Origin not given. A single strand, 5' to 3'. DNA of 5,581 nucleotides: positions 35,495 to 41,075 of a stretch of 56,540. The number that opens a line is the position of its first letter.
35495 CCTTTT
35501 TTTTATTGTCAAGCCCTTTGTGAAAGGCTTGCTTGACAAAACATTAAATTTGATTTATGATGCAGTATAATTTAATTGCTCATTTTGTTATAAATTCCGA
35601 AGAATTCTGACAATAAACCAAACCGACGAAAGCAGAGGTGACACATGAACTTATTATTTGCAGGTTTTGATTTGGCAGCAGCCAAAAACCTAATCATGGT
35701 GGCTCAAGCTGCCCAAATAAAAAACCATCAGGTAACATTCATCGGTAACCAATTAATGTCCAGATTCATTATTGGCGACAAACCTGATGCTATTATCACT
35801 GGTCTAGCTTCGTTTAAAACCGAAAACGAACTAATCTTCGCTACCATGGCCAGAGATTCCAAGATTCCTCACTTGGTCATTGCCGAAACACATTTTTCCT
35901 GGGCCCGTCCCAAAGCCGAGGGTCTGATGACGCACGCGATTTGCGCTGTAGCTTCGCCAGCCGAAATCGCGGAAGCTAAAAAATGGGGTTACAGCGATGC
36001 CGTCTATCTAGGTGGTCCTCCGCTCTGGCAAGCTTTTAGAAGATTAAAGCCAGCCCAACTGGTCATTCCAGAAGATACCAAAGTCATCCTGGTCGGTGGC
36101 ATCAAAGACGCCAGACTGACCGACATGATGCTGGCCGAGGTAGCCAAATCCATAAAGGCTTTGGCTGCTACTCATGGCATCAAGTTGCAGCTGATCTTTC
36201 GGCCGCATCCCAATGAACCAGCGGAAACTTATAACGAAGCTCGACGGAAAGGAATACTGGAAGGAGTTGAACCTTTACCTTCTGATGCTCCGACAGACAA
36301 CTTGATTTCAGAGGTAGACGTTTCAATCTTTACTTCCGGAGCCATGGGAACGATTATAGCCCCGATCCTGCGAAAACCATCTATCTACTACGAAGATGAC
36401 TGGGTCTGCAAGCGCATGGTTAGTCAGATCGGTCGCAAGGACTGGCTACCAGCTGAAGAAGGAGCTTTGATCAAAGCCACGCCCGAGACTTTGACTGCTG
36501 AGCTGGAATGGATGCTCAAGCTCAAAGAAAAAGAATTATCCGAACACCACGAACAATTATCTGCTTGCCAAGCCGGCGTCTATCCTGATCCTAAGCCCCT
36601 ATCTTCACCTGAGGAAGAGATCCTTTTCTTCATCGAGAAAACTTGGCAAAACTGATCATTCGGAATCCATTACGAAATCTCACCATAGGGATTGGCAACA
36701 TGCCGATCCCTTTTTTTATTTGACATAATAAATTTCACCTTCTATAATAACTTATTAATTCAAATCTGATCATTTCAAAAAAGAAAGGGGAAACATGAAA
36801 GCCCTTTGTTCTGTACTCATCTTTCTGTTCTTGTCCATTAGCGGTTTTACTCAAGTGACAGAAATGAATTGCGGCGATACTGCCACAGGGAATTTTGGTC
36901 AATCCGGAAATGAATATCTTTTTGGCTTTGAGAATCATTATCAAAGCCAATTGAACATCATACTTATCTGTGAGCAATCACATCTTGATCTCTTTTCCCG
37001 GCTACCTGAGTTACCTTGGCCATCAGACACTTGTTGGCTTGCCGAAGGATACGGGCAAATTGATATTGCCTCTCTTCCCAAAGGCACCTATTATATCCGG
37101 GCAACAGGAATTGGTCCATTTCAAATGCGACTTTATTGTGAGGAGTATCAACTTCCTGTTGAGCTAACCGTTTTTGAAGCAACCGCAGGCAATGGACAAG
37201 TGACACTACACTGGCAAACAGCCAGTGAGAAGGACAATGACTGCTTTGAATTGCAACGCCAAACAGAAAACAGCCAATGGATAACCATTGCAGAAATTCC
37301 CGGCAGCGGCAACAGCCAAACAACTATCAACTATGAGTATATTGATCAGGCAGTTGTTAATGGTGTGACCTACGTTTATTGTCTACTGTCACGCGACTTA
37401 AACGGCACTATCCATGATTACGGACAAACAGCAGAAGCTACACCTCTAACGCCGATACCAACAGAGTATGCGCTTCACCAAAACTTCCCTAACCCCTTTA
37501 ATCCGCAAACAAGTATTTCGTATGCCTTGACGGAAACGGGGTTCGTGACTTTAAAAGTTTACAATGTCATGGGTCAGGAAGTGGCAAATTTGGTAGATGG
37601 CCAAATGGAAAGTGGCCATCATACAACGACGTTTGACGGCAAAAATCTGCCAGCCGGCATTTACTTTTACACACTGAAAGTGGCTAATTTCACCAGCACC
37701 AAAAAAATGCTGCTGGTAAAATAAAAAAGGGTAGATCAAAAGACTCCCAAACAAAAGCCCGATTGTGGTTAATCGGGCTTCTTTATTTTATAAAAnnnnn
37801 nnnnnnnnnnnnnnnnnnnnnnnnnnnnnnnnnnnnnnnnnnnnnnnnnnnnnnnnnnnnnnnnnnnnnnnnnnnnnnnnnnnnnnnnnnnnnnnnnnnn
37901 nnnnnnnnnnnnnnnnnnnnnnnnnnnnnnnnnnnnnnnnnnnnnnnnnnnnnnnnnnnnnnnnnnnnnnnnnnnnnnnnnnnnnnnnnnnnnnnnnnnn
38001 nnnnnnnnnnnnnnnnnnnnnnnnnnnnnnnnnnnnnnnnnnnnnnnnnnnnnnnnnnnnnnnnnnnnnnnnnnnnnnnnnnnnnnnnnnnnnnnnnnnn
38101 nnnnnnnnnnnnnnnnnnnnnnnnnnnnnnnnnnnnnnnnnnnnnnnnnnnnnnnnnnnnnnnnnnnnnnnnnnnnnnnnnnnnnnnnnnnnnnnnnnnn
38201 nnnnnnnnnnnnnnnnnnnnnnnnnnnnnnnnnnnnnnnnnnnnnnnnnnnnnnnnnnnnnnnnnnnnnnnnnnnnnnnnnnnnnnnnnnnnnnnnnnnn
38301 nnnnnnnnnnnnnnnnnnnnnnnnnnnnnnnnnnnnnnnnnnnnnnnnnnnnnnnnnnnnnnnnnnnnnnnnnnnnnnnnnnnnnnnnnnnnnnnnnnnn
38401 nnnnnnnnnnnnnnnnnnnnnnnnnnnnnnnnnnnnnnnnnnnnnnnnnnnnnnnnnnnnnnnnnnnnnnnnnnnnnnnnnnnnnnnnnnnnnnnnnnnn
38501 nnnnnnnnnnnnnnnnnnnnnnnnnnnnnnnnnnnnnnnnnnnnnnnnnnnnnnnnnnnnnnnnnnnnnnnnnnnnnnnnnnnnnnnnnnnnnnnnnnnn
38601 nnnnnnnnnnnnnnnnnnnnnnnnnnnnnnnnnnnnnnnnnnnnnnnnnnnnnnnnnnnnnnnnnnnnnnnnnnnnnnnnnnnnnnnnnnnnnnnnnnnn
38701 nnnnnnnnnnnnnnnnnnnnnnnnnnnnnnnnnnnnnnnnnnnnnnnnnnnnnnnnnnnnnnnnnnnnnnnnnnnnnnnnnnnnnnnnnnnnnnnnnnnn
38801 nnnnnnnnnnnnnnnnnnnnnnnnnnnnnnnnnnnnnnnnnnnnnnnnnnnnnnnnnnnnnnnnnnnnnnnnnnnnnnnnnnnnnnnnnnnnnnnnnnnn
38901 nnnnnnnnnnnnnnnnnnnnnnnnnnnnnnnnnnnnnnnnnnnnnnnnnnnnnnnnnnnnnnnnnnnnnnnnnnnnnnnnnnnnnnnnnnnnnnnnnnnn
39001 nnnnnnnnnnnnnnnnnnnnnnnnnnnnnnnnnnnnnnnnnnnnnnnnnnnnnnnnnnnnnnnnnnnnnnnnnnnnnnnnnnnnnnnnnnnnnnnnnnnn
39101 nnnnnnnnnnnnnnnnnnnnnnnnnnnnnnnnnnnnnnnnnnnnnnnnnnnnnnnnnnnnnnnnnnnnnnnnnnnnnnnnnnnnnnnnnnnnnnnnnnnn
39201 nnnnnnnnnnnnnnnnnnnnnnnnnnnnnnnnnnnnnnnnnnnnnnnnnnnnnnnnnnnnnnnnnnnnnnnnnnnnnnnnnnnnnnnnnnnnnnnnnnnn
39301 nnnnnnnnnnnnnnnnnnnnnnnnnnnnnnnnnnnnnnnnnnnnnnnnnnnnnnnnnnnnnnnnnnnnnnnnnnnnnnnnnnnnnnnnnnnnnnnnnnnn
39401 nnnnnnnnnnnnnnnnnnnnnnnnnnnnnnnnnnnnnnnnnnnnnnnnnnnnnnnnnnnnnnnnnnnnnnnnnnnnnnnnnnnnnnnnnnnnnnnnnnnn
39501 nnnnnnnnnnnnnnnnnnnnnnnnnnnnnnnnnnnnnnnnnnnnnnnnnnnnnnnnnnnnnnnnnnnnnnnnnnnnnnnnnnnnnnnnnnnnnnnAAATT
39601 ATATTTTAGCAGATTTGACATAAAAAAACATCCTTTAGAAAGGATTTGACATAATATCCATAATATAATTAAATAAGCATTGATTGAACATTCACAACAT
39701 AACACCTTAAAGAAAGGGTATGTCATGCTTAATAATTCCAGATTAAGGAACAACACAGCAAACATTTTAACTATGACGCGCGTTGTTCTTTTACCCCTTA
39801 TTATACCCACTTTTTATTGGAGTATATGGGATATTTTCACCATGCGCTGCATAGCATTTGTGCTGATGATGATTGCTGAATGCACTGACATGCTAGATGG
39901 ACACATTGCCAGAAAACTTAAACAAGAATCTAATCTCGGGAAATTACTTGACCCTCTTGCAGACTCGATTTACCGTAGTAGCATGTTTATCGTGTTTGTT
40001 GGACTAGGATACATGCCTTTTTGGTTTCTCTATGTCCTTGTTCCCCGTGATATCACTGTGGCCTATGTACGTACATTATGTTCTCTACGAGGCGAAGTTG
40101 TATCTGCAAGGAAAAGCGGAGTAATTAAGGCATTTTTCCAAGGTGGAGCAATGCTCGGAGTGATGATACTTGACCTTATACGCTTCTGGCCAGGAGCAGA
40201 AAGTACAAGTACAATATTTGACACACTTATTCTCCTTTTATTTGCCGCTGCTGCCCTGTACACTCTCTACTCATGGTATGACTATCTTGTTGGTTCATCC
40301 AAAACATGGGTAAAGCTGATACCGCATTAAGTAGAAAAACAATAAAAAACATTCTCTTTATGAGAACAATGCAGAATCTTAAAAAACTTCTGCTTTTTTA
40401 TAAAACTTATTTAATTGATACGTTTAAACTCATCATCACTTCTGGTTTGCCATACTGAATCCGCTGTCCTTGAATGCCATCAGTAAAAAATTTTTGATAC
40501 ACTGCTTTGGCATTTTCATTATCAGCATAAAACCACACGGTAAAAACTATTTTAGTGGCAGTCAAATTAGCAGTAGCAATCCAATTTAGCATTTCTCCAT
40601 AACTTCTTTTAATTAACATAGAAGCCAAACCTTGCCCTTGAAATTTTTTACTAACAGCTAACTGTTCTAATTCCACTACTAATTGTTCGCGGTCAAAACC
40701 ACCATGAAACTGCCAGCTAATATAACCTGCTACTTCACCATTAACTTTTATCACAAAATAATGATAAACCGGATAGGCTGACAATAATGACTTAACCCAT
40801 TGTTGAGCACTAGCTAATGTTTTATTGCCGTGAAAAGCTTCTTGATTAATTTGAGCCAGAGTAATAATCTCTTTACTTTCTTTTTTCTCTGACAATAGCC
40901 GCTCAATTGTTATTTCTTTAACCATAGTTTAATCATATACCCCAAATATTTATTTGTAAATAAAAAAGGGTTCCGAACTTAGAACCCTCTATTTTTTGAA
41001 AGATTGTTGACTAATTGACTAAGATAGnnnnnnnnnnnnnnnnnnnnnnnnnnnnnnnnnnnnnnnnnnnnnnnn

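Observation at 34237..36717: Duplicated cassette: two divergent paralogs keep near-identical promoter and terminator modules, with the -35 box buried in a hairpin/palindrome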

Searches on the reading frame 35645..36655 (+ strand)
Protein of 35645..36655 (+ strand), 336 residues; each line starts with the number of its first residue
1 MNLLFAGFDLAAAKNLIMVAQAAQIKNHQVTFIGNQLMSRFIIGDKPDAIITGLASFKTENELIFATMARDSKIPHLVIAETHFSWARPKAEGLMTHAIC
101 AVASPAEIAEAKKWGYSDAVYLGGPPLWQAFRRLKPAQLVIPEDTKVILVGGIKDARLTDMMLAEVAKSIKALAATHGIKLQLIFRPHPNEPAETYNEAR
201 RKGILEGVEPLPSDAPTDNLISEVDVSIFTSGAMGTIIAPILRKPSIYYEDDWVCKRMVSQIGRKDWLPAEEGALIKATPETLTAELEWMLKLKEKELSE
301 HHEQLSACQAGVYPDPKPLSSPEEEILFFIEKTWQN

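Call 9: search_protein_families(library=pfam, proteins=[window:35645-36655:+], max_evalue=1)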
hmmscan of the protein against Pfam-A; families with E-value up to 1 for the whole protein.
window:35645-36655:+ (336 aa): 0 families

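Call 19: find_homologous_proteins(query=window:35645-36655:+)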
Query window:35645-36655:+ (336 aa): 2 proteins with E <= 0.001 among 2667 candidates.
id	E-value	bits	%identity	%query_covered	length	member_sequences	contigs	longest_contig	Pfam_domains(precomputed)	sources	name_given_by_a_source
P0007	3.1e-222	754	100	100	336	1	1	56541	-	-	-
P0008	5.4e-134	464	65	99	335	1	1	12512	-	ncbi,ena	-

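Call 20: find_encoding_contigs(protein=P0008, flank=6000, max_places=3)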
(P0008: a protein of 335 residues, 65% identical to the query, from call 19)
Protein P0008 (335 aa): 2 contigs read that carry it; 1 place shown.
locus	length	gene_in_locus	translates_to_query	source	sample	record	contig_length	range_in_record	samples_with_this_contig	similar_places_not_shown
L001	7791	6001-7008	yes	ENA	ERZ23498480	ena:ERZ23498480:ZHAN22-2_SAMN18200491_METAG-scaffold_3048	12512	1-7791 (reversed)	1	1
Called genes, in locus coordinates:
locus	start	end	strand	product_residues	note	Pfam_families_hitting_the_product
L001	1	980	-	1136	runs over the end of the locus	PF19077:Big_13 (weak)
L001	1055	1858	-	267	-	-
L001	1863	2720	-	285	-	PF02775:TPP_enzyme_C, PF12367:PFO_beta_C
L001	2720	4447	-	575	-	PF01558:POR, PF01855:POR_N, PF17147:PFOR_II (faint)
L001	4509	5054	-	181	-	PF07273:DUF1439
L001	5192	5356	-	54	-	-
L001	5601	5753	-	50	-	-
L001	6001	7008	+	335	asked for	-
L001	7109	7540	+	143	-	PF01475:FUR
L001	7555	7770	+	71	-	PF06902:Fer4_19 (weak), PF13459:Fer4_15, PF13370:Fer4_13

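Call 45: search_protein_families(library=ncbifam, proteins=[window:35645-36655:+], max_evalue=0.1)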
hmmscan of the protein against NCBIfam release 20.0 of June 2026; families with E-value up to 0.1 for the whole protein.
window:35645-36655:+ (336 aa): 1 family
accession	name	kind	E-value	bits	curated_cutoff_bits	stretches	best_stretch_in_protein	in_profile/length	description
TIGR04396.2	surf_polysacc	subfamily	0.0097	15.1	125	1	162-200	206-243/427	surface carbohydrate biosynthesis protein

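Call 49: find_related_loci(query=A4, collection=genome_contigs, flank=4000)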
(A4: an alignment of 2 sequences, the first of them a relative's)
Query A4 (336 aa) in genome_contigs; peptide patterns used: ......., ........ (x = any residue, [..] = any of these).
65 stretches matched a pattern; 1 encode a relative of the query (tblastn E <= 1e-3); 1 distinct loci.
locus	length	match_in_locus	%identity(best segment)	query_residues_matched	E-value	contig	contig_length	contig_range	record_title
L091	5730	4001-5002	65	1-334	3e-140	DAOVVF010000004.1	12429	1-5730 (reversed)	MAG TPA_asm: Candidatus Parcubacteria bacterium isolate CSMAG_1698 CSMAG_1698_k141_2738553_length_12429_cov_7.0000, whol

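Call 50: find_related_loci(query=A4, collection=metagenome_contigs, flank=4000)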
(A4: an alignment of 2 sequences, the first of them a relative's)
Query A4 (336 aa) in metagenome_contigs; peptide patterns used: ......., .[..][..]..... (x = any residue, [..] = any of these).
243 stretches matched a pattern, but none encodes a relative of the query by tblastn (E <= 1e-3).

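Call 68: search_protein_families(library=phrogs, proteins=[window:35645-36655:+], max_evalue=0.01)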
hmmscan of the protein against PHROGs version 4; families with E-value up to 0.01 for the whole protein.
window:35645-36655:+ (336 aa): 0 families

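Call 92: search_protein_families(library=padloc, proteins=[window:35645-36655:+], max_evalue=0.01)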
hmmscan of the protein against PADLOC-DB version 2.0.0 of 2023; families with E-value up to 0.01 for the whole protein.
window:35645-36655:+ (336 aa): 0 families

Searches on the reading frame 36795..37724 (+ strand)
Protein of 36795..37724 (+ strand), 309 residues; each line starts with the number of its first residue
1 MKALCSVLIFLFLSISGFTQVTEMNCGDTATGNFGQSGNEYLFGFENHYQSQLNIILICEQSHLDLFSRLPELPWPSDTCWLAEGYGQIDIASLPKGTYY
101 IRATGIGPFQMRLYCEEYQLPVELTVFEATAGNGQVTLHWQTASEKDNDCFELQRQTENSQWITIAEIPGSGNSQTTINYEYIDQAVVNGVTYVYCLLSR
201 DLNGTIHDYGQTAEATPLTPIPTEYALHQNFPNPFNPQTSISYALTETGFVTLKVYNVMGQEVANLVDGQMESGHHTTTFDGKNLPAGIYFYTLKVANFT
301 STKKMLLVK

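Call 9: search_protein_families(library=pfam, proteins=[window:36795-37724:+], max_evalue=1)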
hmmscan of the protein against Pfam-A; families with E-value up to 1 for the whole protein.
window:36795-37724:+ (309 aa): 5 families
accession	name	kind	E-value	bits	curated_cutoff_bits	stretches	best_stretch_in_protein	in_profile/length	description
PF18962.6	Por_Secre_tail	-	2.3e-12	47.4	27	1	231-305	2-73/75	Secretion system C-terminal sorting domain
PF13585.12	CHU_C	-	2.5e-06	27.9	27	1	251-300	29-77/86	CHU_C Type IX secretion signal domain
PF13860.13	FlgD_ig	-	6.5e-05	23.3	27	1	249-296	23-73/79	FlgD Ig-like domain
PF16967.11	TcfC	-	0.019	14.9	29.4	0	83-102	30-49/68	E-set like domain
PF03366.22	YEATS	-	0.094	13.1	22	0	224-253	26-55/80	YEATS family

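Call 45: search_protein_families(library=ncbifam, proteins=[window:36795-37724:+], max_evalue=0.1)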
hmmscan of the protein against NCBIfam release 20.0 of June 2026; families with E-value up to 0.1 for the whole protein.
window:36795-37724:+ (309 aa): 4 families
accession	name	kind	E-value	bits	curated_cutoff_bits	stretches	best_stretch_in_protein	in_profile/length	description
TIGR04183.1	Por_Secre_tail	domain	2.1e-13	50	23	1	231-306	2-70/72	T9SS type A sorting domain-containing protein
NF038113.1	T9SSA_dep_M36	equivalog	1.6e-08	33.2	885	1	226-307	791-868/869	T9SS-dependent M36 family metallopeptidase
NF052323.1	T9SSA_dep_M6i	equivalog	2.7e-06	25.6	600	1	230-304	960-1033/1043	T9SS-dependent M6-like inactivated metalloprotease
NF052644.1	T9SS_DNase_Rie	equivalog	0.038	13.4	260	0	252-306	201-249/251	T9SS-dependent surface endonuclease, AS87_RS02955 family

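Call 68: search_protein_families(library=phrogs, proteins=[window:36795-37724:+], max_evalue=0.01)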
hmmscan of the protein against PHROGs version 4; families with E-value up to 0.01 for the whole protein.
window:36795-37724:+ (309 aa): 0 families

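Call 92: search_protein_families(library=padloc, proteins=[window:36795-37724:+], max_evalue=0.01)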
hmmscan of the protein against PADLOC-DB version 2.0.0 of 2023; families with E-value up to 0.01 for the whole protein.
window:36795-37724:+ (309 aa): 0 families

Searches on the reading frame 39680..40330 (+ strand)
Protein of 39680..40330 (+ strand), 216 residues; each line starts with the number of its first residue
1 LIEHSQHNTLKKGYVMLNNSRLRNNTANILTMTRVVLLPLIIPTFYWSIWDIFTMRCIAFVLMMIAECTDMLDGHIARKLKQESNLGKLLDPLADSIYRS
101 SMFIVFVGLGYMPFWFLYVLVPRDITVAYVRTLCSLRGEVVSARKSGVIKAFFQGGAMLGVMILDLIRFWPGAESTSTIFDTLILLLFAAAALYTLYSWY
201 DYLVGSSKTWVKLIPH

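Call 84: search_protein_families(library=pfam, proteins=[window:39680-40330:+], max_evalue=0.00001)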
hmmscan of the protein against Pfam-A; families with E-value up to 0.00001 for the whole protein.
window:39680-40330:+ (216 aa): 1 family
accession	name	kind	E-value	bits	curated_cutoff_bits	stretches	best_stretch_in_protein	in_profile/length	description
PF01066.26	CDP-OH_P_transf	-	9.8e-31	107.6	22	1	25-173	2-138/152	CDP-alcohol phosphatidyltransferase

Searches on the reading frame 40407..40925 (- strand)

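Call 84: search_protein_families(library=pfam, proteins=[window:40407-40925:-], max_evalue=0.00001)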
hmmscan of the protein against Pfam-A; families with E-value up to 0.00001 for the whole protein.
window:40407-40925:- (172 aa): 3 families
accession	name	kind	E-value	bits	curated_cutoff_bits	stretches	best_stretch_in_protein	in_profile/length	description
PF00583.31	Acetyltransf_1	-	1.6e-11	44.9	20.7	1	48-146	24-114/116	Acetyltransferase (GNAT) family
PF13508.13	Acetyltransf_7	-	1.2e-09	38.8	27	1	54-146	3-80/84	Acetyltransferase (GNAT) domain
PF13673.13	Acetyltransf_10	-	1.7e-06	28.4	23.6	1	36-134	15-103/128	Acetyltransferase (GNAT) domain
